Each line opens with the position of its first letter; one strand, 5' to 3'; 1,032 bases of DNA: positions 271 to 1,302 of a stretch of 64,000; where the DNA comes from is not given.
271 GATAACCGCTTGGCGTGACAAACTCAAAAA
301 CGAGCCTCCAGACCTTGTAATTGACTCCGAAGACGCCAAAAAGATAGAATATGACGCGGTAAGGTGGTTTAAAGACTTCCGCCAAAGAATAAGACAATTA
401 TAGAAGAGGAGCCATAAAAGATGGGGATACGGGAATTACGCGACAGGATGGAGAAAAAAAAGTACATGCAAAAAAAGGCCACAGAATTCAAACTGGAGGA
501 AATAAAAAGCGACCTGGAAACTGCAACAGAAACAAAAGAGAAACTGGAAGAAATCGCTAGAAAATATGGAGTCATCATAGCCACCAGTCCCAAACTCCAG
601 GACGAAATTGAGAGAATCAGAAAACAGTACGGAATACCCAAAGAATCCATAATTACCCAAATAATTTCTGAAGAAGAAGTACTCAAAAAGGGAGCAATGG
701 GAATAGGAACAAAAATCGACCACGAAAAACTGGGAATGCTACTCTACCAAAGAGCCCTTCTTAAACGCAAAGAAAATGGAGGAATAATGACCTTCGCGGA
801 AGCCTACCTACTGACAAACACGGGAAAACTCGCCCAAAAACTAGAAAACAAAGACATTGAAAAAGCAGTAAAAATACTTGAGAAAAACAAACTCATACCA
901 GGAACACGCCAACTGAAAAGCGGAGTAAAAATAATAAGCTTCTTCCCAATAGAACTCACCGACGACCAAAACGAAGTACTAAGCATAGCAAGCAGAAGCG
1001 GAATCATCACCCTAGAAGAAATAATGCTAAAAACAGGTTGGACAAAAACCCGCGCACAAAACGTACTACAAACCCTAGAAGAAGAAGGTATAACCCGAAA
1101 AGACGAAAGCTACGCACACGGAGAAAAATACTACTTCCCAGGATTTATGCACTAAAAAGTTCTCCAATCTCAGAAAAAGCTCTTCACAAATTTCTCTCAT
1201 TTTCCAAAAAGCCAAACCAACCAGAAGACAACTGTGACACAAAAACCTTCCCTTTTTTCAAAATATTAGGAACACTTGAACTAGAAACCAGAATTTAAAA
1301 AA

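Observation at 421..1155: An ESCRT-II Vps22/EAP30 homolog is a eukaryotic signature protein marking this as an Asgard-type archaeon.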

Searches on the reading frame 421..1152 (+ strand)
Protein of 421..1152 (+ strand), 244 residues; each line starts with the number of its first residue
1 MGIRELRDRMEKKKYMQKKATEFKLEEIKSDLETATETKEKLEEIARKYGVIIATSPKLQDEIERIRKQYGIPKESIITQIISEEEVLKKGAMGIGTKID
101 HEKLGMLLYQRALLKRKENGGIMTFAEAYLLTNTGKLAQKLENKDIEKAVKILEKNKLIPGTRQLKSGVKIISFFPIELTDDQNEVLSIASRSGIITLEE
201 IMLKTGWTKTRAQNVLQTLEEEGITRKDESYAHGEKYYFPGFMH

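Call 3: search_protein_families(library=pfam, proteins=[window:421-1152:+], max_evalue=1)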
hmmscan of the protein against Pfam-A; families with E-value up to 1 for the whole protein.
window:421-1152:+ (244 aa): 9 families
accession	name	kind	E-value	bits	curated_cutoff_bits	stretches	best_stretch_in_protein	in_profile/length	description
PF04157.22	EAP30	-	1.9e-19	70.7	26.8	1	2-226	2-216/219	EAP30/Vps36 family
PF09339.16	HTH_IclR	-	1.7e-05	25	22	1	194-228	17-51/52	IclR helix-turn-helix domain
PF24034.1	DUF7343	-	0.0031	17.8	27.6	1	179-227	2-50/62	Domain of unknown function (DUF7343)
PF03102.20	NeuB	-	0.018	14.9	22.1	1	10-73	28-91/241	NeuB family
PF01978.25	TrmB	-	0.045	14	25.6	1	196-231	23-58/68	Sugar-specific transcriptional regulator TrmB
PF24064.2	HTH_NPRL3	-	0.1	13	27.2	1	194-222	32-60/62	GATOR1 complex protein NPRL3, C-terminal HTH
PF03746.21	LamB_YcsF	-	0.12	12.4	22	1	43-127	47-131/239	LamB/YcsF family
PF15358.11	TSKS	-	0.13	11.6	27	1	2-55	185-237/395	Testis-specific serine kinase substrate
PF12802.13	MarR_2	-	0.18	12.4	27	1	196-224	21-49/61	MarR family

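Call 4: search_solved_structures(query=window:421-1152:+, max_evalue=10, show_alignments=3)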
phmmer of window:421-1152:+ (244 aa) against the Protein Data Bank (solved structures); distinct sequences matched with E-value up to 10: 18.
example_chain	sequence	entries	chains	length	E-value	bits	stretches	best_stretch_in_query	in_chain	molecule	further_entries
2zme_A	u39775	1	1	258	5e-13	52.3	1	40-239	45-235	Vacuolar-sorting protein SNF8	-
3cuq_A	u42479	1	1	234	7.2e-13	51.8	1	93-239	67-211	Vacuolar-sorting protein SNF8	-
2zme_B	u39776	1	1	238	8.6e-08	35.2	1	17-239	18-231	Vacuolar protein-sorting-associated protein 36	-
3cuq_B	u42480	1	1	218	1.3e-07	34.6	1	91-239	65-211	Vacuolar protein-sorting-associated protein 36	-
1u5t_A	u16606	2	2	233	8.2e-06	28.8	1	116-229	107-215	appears to be functionally related to SNF7; Snf8p | VPS22, YPL002C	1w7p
1gm6_A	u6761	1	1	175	0.051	16.4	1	41-79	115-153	SALIVARY LIPOCALIN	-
1o4w_A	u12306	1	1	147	0.19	14.5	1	14-74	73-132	PIN (PilT N-terminus) domain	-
8kc0_A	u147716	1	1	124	0.4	13.4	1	19-85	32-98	De novo design protein -NB8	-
2ct9_A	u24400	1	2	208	0.46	13.2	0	82-154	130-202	Calcium-binding protein p22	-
2hk7_A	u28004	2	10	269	0.51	13.1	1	36-112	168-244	Shikimate dehydrogenase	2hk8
5zjq_B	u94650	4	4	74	0.54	13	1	10-57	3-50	Homeobox protein extradenticle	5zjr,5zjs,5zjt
2hk9_A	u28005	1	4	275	0.54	13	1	36-112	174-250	Shikimate dehydrogenase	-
1du6_A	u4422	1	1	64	0.67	12.7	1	14-54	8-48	HOMEOBOX PROTEIN PBX1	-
1puf_B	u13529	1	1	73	0.87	12.3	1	11-56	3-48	Pre-B-cell leukemia transcription factor-1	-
4cyc_B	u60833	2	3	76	0.87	12.3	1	11-58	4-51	HOMEOBOX PROTEIN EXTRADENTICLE | HOMEOTIC PROTEIN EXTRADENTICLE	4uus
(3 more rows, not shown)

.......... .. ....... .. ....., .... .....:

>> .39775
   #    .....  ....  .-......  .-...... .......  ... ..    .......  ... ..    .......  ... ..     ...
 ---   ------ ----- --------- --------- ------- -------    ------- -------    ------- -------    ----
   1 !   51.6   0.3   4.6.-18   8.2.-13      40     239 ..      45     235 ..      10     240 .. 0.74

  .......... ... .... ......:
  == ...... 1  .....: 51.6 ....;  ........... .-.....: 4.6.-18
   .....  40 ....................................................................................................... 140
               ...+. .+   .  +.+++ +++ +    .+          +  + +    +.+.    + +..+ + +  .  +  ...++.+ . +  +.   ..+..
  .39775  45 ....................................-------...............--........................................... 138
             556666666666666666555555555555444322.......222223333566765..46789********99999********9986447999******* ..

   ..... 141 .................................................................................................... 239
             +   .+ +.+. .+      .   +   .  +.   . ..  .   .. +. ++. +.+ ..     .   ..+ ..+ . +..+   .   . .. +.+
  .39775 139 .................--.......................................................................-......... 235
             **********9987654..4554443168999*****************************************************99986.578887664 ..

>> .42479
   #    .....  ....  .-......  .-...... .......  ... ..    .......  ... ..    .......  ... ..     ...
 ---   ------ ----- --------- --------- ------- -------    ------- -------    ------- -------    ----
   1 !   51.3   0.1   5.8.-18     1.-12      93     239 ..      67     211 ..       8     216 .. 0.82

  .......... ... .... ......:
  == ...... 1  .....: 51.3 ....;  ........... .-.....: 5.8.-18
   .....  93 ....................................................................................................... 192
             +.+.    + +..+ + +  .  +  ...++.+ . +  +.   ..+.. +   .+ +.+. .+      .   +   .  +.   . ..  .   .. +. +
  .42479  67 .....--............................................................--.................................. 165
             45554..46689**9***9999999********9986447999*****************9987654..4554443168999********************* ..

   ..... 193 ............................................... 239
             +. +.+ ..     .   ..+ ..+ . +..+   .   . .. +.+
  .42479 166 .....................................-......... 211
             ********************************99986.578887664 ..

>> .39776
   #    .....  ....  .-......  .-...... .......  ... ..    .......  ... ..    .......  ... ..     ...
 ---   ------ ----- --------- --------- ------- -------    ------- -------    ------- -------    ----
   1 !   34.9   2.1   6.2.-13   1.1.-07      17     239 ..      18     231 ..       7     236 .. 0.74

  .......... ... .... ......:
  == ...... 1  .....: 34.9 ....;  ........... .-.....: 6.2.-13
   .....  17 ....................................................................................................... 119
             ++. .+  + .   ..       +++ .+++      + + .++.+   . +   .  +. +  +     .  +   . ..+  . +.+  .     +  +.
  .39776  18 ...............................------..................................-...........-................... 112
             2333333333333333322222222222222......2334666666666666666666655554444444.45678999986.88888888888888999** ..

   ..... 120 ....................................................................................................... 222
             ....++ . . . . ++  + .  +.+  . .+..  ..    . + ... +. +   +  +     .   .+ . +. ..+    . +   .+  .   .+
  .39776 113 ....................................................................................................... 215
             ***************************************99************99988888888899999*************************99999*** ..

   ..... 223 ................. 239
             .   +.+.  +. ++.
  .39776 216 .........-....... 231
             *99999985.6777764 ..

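Call 5: search_protein_families(library=ncbifam, proteins=[window:421-1152:+], max_evalue=1)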
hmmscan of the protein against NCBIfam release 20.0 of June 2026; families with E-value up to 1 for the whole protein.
window:421-1152:+ (244 aa): 3 families
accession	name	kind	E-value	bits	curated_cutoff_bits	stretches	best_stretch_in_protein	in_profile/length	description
NF053660.1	ORF80_fam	equivalog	0.00061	19.6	95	1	185-237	6-58/70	ORF80 family leucine zipper DNA-binding protein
TIGR00789.1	flhB_rel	hypoth_equivalog_domain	0.15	12.2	117.35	1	39-75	29-65/84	FlhB-like flagellar biosynthesis protein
NF003812.0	PRK05406.1-1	equivalog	0.17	11.5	378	1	45-113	46-114/244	5-oxoprolinase subunit PxpA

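Call 10: find_encoding_contigs(protein=window:421-1152:+, flank=10000, max_places=6)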
Protein window:421-1152:+ (244 aa): 9 contigs read that carry it; 6 places shown.
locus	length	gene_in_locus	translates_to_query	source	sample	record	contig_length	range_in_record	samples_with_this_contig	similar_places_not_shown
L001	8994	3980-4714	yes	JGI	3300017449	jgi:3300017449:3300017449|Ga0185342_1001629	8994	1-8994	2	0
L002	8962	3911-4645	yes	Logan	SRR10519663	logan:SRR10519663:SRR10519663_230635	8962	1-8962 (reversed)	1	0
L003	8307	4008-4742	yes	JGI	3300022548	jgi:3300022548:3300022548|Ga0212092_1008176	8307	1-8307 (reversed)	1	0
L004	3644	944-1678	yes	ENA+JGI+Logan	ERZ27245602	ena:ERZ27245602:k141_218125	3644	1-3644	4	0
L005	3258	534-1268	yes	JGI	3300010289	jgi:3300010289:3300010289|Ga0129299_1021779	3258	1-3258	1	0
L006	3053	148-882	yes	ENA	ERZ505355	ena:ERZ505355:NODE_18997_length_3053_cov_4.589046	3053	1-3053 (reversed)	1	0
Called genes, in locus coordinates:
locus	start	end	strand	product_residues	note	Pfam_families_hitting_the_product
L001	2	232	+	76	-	?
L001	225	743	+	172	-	PF00009:GTP_EFTU (faint), PF00025:Arf, PF09439:SRPRB, PF00071:Ras, PF01926:MMR_HSR1 (weak), PF08477:Roc, PF03029:ATP_bind_1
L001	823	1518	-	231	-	PF13240:Zn_Ribbon_1 (faint)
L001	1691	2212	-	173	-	PF01428:zf-AN1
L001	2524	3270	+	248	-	PF00179:UQ_con, PF05743:UEV (weak)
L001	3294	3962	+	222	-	PF03997:VPS28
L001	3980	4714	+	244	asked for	PF04157:EAP30, PF09339:HTH_IclR (faint)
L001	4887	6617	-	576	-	PF00324:AA_permease, PF13520:AA_permease_2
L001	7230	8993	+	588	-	?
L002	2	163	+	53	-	?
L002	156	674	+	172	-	PF00009:GTP_EFTU (faint), PF00025:Arf, PF09439:SRPRB, PF00071:Ras, PF01926:MMR_HSR1 (weak), PF08477:Roc, PF03029:ATP_bind_1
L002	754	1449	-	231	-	PF13240:Zn_Ribbon_1 (faint)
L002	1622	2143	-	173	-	PF01428:zf-AN1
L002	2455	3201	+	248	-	PF00179:UQ_con, PF05743:UEV (weak)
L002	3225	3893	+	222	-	PF03997:VPS28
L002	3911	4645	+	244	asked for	PF04157:EAP30, PF09339:HTH_IclR (faint)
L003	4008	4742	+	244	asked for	PF04157:EAP30, PF09339:HTH_IclR (faint)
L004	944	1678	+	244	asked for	PF04157:EAP30, PF09339:HTH_IclR (faint)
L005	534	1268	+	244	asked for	PF04157:EAP30, PF09339:HTH_IclR (faint)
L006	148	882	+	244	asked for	PF04157:EAP30, PF09339:HTH_IclR (faint)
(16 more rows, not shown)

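Call 11: find_homologous_proteins(query=window:421-1152:+)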
Query window:421-1152:+ (244 aa): 38 proteins with E <= 0.001 among 1247 candidates.
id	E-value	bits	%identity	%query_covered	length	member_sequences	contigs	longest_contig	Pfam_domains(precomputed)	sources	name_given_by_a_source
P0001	1.2e-148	511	100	100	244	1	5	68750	PF04157.23,PF09339.17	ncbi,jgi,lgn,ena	-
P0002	5.5e-147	505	98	100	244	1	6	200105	PF04157.23,PF09339.17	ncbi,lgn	ncbi:MAG: EAP30/Vps36 family vacuolar-sorting protein [Candidatus Freyarchaeota archaeon]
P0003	3.8e-146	502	98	100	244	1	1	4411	PF04157.23,PF09339.17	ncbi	ncbi:MAG: EAP30/Vps36 family vacuolar-sorting protein [Candidatus Jordarchaeaceae archaeon]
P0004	5.5e-146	502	98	100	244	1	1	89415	PF04157.23,PF09339.17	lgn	-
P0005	1.1e-145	501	98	100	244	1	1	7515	PF04157.23,PF09339.17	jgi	jgi:hypothetical protein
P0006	1.4e-143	494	96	100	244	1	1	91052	PF04157.23,PF09339.17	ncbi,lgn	-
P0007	2.4e-143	493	96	100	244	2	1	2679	PF04157.23,PF09339.17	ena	-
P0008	1.5e-142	491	100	96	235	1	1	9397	PF04157.23,PF09339.17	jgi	-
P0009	6.9e-140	482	98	96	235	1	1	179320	PF04157.23,PF09339.17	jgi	jgi:cytochrome oxidase Cu insertion factor (SCO1/SenC/PrrC family)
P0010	3.6e-133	460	86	100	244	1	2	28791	PF04157.23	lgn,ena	-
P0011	2.9e-132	457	86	100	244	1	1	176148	PF04157.23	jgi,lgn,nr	nr:EAP30/Vps36 family vacuolar-sorting protein [Candidatus Freyarchaeota archaeon]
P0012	3.2e-132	457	86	100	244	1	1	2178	PF04157.23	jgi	jgi:hypothetical protein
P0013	1.6e-131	455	85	100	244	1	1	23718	PF04157.23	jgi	jgi:Zn-dependent peptidase ImmA (M78 family)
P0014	6.4e-131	453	86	100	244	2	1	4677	PF04157.23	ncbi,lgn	-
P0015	1.3e-130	452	84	100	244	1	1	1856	PF04157.23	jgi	-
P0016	1.5e-130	451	86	100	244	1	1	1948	PF04157.23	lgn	-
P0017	1.5e-130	451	84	100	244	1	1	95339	PF04157.23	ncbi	-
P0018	5.5e-130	450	84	100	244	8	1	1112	PF04157.23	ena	-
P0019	2.1e-129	448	84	100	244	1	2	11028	PF04157.23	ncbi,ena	-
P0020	3.7e-129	447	85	100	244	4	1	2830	PF04157.23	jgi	jgi:hypothetical protein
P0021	5.0e-129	446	86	100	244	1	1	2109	PF04157.23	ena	-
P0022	5.4e-129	446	83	100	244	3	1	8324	PF04157.23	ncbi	ncbi:MAG: EAP30/Vps36 family vacuolar-sorting protein [Candidatus Jordarchaeaceae archaeon]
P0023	1.2e-128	445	83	100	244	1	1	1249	PF04157.23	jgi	-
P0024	3.9e-125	434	84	96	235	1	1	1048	PF04157.23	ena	-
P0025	1.7e-124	432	82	100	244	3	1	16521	PF04157.23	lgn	-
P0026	2.1e-112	392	84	87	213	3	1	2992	PF04157.23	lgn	-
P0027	6.8e-97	341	67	86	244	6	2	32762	PF04157.23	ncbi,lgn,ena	-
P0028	1.5e-90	321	99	62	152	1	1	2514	PF04157.23,PF09339.17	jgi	jgi:Fic family protein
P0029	2.4e-88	313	60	100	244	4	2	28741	PF04157.23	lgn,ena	-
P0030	3.0e-87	310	60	100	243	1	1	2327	PF04157.23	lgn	-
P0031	5.5e-87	309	60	99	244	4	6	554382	PF04157.23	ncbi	ncbi:MAG: hypothetical protein QXX87_05010 [Candidatus Jordarchaeales archaeon]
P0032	8.0e-79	282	84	62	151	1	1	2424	PF04157.23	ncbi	ncbi:MAG: hypothetical protein ACTSSA_14475, partial [Candidatus Freyarchaeota archaeon]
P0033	3.7e-61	224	46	99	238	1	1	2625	PF04157.23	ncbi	-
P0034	8.0e-59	217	45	99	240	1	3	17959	PF04157.23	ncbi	ncbi:MAG: hypothetical protein ACTSU2_09830 [Promethearchaeota archaeon]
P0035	2.8e-46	176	39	99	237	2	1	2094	PF04157.23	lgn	-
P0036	3.3e-36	143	34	99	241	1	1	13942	PF04157.23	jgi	jgi:hypothetical protein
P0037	4.2e-20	90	40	58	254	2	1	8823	PF04157.23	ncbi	-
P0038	5.1e-6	44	34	41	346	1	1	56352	-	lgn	-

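Call 13: find_encoding_contigs(protein=P0002, flank=10000, max_places=3)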
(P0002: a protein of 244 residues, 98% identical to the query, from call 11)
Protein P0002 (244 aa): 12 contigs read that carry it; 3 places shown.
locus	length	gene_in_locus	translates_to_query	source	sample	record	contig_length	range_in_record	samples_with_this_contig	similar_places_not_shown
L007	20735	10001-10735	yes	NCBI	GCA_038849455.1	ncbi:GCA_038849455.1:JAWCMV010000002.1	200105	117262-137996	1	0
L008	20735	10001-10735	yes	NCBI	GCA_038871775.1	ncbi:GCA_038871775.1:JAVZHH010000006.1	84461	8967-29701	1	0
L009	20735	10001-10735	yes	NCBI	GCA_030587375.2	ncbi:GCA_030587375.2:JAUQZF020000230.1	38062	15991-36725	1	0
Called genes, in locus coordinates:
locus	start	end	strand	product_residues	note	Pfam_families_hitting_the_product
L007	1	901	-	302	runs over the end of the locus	PF00528:BPD_transp_1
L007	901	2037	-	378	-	PF00528:BPD_transp_1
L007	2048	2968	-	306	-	PF12849:PBP_like_2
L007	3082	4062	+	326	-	PF04014:MazE_antitoxin (faint), PF01895:PhoU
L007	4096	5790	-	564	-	PF09861:Lar_N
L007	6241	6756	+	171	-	PF00009:GTP_EFTU (faint), PF00025:Arf, PF09439:SRPRB, PF00071:Ras, PF01926:MMR_HSR1 (weak), PF08477:Roc, PF03029:ATP_bind_1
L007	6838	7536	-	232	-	PF13240:Zn_Ribbon_1 (faint)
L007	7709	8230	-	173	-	PF01428:zf-AN1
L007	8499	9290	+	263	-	PF00179:UQ_con, PF05743:UEV (weak)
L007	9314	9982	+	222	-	PF03997:VPS28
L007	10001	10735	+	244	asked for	PF04157:EAP30, PF09339:HTH_IclR (weak)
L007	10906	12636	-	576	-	PF00324:AA_permease, PF13520:AA_permease_2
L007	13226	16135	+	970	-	-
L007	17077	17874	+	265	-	PF01163:RIO1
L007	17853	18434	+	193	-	PF00013:KH_1 (weak), PF17903:KH_KRR1_1st, PF22675:KH-I_KHDC4-BBP (faint), PF21800:KH_KRR1_2nd (weak), PF22891:KH_PNO1_2nd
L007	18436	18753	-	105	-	PF01176:eIF-1a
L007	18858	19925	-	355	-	PF04981:NMD3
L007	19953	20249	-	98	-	PF04242:DUF424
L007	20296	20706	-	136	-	PF01873:eIF-5_eIF-2B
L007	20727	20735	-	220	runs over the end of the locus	PF01336:tRNA_anti-codon, PF08784:RPA_C (weak)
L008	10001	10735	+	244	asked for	PF04157:EAP30, PF09339:HTH_IclR (weak)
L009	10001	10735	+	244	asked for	PF04157:EAP30, PF09339:HTH_IclR (weak)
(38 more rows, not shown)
